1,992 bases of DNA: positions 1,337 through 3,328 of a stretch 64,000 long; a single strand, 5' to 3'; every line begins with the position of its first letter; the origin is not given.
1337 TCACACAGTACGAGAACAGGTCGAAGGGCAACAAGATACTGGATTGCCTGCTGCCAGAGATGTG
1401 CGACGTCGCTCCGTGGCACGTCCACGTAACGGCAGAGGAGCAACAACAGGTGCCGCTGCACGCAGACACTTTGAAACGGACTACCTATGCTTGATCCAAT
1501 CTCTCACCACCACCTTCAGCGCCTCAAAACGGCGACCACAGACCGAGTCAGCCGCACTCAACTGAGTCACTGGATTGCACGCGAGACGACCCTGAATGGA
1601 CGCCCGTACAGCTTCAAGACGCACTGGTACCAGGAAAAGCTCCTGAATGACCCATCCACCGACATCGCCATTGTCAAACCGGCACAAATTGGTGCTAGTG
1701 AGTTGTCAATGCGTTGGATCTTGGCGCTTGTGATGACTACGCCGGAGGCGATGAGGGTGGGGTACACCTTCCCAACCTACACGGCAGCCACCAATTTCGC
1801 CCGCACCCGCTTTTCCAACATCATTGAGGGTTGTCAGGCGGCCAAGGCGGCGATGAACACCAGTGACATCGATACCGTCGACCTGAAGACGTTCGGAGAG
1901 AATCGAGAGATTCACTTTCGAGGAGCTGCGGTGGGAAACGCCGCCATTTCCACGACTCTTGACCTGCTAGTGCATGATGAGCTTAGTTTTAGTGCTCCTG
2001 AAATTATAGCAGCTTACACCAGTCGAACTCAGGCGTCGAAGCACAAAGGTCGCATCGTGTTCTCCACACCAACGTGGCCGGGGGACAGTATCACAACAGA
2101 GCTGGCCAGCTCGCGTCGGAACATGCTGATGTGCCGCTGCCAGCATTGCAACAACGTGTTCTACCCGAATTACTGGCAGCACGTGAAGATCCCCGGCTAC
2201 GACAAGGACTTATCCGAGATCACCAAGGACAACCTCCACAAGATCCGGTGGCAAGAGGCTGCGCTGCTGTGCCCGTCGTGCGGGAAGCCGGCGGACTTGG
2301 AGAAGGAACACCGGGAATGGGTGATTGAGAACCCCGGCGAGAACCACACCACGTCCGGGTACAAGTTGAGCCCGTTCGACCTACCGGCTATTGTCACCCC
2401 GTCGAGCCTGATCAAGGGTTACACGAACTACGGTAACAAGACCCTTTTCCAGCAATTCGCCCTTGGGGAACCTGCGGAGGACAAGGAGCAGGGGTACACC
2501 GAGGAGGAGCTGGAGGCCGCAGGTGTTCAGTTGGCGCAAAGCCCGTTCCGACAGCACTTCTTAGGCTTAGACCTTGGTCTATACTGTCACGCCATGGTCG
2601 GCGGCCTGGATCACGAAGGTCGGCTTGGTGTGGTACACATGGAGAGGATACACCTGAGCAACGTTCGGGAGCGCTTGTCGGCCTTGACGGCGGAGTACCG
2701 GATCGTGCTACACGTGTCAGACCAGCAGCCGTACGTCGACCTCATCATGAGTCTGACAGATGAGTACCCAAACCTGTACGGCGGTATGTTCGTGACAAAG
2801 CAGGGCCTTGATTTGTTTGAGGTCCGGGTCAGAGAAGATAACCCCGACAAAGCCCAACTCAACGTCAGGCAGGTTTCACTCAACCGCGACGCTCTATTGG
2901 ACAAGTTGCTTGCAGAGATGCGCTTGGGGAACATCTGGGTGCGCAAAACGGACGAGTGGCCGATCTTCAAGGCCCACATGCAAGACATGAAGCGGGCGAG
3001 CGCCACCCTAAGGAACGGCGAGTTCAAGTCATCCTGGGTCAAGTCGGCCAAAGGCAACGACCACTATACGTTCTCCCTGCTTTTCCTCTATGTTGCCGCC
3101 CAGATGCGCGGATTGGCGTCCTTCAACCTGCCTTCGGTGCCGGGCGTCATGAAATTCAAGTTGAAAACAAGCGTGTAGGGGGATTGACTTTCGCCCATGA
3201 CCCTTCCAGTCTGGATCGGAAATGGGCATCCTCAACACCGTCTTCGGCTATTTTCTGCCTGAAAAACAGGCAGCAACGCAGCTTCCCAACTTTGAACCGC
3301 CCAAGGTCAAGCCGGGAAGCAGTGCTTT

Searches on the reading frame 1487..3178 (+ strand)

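Call 20: search_protein_families(library=phrogs, proteins=[window:1487-3178:+], max_evalue=0.00001)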
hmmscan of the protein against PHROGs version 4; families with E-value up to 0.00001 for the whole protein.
window:1487-3178:+ (563 aa): 4 families
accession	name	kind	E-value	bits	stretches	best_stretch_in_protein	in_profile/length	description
phrog_675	-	head and packaging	2.2e-79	268.3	1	11-539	9-548/576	terminase large subunit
phrog_15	-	head and packaging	1.1e-14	54.8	1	55-283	397-625/1330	terminase large subunit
phrog_2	-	head and packaging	1.9e-11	44.5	1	37-372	259-500/807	terminase large subunit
phrog_12876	-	head and packaging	6.4e-06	26.9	0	102-297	7-206/235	terminase large subunit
